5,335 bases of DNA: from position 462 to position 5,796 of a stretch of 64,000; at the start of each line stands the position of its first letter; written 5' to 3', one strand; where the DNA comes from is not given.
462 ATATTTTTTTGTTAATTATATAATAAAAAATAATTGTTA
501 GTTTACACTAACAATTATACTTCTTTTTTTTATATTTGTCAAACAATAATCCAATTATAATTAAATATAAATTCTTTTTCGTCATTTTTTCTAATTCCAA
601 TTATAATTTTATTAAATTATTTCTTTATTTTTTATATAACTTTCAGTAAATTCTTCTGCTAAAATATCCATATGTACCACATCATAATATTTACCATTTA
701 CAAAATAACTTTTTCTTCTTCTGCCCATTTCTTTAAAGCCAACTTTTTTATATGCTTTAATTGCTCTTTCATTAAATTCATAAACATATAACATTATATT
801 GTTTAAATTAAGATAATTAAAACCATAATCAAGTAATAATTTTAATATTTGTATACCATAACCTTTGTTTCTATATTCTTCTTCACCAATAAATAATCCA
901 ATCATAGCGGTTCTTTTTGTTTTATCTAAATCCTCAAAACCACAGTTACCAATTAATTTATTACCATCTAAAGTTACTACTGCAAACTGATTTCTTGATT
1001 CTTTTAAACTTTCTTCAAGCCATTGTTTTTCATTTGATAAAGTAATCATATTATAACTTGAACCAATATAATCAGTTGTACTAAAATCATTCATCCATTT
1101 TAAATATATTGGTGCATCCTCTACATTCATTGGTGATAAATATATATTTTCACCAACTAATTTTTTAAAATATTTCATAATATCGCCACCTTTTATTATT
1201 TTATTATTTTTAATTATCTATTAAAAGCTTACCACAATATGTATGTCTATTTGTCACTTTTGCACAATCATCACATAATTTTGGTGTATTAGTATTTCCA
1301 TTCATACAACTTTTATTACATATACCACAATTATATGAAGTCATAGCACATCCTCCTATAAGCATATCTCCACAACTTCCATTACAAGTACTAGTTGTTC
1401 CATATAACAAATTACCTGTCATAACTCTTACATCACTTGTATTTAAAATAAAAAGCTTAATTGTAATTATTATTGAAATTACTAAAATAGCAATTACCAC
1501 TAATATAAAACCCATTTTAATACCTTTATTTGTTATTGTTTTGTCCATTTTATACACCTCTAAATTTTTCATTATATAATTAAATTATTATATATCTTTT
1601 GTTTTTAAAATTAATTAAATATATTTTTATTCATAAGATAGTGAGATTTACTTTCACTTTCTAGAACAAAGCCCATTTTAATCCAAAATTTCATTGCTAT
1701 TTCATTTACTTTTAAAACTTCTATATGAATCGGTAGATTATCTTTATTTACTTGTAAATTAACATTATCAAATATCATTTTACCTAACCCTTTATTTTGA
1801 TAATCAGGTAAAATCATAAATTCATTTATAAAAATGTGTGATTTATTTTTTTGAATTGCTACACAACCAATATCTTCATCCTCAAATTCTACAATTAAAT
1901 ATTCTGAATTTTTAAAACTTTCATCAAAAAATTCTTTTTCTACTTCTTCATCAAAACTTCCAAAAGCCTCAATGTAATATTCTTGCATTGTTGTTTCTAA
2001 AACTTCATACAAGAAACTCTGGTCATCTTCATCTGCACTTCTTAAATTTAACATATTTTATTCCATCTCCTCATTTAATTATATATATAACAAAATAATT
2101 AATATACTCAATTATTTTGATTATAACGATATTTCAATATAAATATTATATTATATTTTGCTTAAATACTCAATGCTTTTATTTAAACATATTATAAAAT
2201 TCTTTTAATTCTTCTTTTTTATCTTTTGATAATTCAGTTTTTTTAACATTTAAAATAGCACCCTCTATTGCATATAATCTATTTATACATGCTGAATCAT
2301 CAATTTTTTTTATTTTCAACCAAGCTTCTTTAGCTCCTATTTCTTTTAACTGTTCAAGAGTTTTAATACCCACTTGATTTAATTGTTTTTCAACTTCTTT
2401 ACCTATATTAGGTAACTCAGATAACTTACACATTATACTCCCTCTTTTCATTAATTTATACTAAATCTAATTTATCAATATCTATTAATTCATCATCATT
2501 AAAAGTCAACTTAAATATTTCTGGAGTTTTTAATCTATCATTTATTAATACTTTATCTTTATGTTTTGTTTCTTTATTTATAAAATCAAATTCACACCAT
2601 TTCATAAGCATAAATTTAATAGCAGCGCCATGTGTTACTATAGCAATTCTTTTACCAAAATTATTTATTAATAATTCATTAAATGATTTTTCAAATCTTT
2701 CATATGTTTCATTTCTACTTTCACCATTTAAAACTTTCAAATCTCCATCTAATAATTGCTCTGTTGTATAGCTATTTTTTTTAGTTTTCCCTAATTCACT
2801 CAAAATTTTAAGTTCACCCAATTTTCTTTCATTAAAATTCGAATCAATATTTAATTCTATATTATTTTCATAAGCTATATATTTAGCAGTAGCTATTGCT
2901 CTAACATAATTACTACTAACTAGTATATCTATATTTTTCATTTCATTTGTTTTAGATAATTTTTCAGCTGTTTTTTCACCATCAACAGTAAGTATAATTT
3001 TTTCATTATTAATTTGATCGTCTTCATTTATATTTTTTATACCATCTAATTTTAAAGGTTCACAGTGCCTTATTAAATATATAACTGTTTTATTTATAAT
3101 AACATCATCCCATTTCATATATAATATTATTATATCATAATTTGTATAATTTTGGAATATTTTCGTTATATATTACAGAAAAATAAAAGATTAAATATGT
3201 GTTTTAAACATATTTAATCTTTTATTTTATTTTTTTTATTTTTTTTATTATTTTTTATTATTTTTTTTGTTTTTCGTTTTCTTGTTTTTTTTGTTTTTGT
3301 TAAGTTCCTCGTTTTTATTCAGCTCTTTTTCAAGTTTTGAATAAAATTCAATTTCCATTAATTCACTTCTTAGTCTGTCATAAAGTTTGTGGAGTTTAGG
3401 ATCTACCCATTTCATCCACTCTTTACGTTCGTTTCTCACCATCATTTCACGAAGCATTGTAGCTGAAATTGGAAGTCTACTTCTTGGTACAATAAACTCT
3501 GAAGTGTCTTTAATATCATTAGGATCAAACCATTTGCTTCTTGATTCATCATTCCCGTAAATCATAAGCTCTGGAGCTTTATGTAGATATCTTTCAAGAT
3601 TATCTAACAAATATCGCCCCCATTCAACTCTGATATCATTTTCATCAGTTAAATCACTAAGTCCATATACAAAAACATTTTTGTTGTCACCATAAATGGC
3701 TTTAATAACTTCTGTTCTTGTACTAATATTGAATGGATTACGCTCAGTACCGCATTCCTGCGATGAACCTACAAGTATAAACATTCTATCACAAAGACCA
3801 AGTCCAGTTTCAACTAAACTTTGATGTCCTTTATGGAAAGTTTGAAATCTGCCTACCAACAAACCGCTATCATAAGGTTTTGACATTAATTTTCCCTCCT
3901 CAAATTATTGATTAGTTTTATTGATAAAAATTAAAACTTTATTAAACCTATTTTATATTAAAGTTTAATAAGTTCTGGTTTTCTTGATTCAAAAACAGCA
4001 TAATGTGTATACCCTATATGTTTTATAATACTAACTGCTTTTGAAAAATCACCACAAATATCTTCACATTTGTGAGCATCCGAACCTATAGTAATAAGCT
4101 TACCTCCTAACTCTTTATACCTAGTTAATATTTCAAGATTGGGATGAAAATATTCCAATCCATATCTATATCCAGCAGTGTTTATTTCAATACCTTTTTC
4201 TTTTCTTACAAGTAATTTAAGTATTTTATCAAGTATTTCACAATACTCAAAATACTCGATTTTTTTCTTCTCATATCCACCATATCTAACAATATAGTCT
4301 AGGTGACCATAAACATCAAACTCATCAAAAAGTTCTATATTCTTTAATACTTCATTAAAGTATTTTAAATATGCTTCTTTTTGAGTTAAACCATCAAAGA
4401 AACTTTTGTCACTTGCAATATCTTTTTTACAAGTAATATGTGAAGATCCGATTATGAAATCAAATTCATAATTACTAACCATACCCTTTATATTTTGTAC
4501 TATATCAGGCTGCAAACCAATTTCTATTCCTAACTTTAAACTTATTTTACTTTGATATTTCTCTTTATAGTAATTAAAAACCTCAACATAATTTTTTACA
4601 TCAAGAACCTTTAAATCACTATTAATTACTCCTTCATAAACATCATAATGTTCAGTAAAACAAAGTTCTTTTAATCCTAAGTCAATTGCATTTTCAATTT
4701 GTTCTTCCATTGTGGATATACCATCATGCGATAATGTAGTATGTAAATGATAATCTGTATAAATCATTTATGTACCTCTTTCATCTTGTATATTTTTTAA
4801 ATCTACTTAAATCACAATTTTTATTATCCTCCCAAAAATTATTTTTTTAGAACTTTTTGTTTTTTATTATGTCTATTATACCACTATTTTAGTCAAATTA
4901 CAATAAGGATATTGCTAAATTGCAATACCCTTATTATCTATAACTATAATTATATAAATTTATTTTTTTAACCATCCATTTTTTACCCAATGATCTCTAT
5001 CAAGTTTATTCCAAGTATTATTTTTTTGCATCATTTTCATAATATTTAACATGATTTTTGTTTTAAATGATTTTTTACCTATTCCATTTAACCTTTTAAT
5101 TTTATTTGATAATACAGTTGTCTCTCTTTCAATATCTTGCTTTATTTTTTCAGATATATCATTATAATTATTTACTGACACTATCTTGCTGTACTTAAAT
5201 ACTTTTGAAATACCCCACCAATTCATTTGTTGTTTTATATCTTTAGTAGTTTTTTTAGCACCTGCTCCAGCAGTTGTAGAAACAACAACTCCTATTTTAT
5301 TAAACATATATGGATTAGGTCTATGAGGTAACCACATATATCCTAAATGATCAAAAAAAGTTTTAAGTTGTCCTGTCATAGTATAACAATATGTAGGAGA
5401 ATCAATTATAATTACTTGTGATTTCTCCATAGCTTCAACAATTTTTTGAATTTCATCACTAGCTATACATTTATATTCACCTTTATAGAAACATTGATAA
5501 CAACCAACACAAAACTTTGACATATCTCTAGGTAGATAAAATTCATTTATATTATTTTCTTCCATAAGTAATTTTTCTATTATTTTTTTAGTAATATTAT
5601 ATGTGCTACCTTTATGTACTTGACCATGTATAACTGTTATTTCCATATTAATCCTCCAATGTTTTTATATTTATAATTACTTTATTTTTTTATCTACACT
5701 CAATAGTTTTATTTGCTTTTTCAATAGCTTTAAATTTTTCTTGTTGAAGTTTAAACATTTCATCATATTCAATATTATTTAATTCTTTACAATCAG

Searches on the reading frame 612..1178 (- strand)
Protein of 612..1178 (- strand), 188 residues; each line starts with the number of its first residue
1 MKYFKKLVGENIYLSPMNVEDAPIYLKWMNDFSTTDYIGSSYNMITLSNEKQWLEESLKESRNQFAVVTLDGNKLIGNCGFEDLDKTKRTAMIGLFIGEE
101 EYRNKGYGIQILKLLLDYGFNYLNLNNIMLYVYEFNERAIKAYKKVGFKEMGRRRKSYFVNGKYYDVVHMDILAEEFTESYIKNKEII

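Call 78: search_protein_families(library=pfam, proteins=[window:612-1178:-], max_evalue=0.000001)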
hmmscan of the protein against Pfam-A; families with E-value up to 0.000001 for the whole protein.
window:612-1178:- (188 aa): 4 families
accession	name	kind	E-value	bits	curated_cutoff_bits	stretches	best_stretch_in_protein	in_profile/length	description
PF13302.13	Acetyltransf_3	-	1.1e-20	75.2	25.4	1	12-149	2-138/138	Acetyltransferase (GNAT) domain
PF13420.13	Acetyltransf_4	-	5.4e-17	62.7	24.3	1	18-167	5-153/155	Acetyltransferase (GNAT) domain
PF00583.31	Acetyltransf_1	-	1.7e-13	51.3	20.7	1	52-148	15-116/116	Acetyltransferase (GNAT) family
PF13508.13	Acetyltransf_7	-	5.4e-07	30.3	27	1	64-150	4-84/84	Acetyltransferase (GNAT) domain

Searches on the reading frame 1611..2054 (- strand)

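Call 78: search_protein_families(library=pfam, proteins=[window:1611-2054:-], max_evalue=0.000001)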
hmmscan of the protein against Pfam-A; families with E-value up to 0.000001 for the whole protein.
window:1611-2054:- (147 aa): 3 families
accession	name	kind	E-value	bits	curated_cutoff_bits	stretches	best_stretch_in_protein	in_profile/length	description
PF13673.13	Acetyltransf_10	-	1.2e-10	41.9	23.6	1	26-131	5-109/128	Acetyltransferase (GNAT) domain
PF13508.13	Acetyltransf_7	-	1.3e-10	42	27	1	49-130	2-83/84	Acetyltransferase (GNAT) domain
PF00583.31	Acetyltransf_1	-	3.3e-10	40.7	20.7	1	25-129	6-116/116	Acetyltransferase (GNAT) family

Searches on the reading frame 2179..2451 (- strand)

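Call 81: search_protein_families(library=pfam, proteins=[window:2179-2451:-], max_evalue=0.000001)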
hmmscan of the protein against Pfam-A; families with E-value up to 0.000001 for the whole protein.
window:2179-2451:- (90 aa): 1 family
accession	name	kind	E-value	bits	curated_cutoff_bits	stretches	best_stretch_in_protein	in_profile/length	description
PF04994.19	TfoX_C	-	4.7e-27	94.4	23.1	1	9-85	4-80/81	TfoX C-terminal domain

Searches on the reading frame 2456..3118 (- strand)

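Call 78: search_protein_families(library=pfam, proteins=[window:2456-3118:-], max_evalue=0.000001)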
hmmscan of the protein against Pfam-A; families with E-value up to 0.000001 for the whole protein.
window:2456-3118:- (220 aa): 1 family
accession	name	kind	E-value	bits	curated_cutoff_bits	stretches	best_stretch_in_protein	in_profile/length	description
PF00300.27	His_Phos_1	-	3.4e-23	82.8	21.7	1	13-178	1-162/194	Histidine phosphatase superfamily (branch 1)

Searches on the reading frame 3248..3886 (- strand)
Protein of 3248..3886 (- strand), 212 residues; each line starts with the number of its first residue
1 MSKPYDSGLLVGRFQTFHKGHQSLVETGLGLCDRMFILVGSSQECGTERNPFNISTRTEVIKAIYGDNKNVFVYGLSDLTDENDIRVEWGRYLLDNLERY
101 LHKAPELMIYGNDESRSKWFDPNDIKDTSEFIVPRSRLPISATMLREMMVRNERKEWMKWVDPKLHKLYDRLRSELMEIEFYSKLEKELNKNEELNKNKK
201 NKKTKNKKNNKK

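Call 78: search_protein_families(library=pfam, proteins=[window:3248-3886:-], max_evalue=0.000001)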
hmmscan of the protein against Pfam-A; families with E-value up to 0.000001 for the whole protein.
window:3248-3886:- (212 aa): 1 family
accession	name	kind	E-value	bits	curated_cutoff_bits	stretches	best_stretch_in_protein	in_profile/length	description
PF01467.32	CTP_transf_like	-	4.8e-10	40.2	21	1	9-146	1-131/133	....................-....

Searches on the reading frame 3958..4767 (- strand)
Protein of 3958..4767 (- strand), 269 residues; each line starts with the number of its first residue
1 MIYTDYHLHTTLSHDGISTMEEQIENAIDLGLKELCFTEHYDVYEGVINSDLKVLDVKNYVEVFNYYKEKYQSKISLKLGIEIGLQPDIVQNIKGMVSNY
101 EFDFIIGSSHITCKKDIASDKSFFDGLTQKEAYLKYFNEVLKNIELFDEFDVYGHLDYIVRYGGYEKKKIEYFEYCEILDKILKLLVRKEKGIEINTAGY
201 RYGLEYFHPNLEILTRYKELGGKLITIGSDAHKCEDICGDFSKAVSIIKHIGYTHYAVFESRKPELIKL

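Call 78: search_protein_families(library=pfam, proteins=[window:3958-4767:-], max_evalue=0.000001)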
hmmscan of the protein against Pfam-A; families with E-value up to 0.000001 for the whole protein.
window:3958-4767:- (269 aa): 1 family
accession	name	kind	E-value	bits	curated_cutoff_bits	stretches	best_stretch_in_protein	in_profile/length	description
PF02811.25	PHP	-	2.3e-30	106.5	26.4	1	5-198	1-164/164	PHP domain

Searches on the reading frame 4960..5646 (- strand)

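Call 78: search_protein_families(library=pfam, proteins=[window:4960-5646:-], max_evalue=0.000001)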
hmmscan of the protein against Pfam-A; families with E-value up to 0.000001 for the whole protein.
window:4960-5646:- (228 aa): 2 families
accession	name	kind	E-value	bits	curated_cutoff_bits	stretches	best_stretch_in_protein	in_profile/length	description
PF03358.20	FMN_red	-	1.8e-20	73.5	24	1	1-150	1-141/152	NADPH-dependent FMN reductase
PF02525.22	Flavodoxin_2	-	1.1e-08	35.5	27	1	1-158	1-170/198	Flavodoxin-like fold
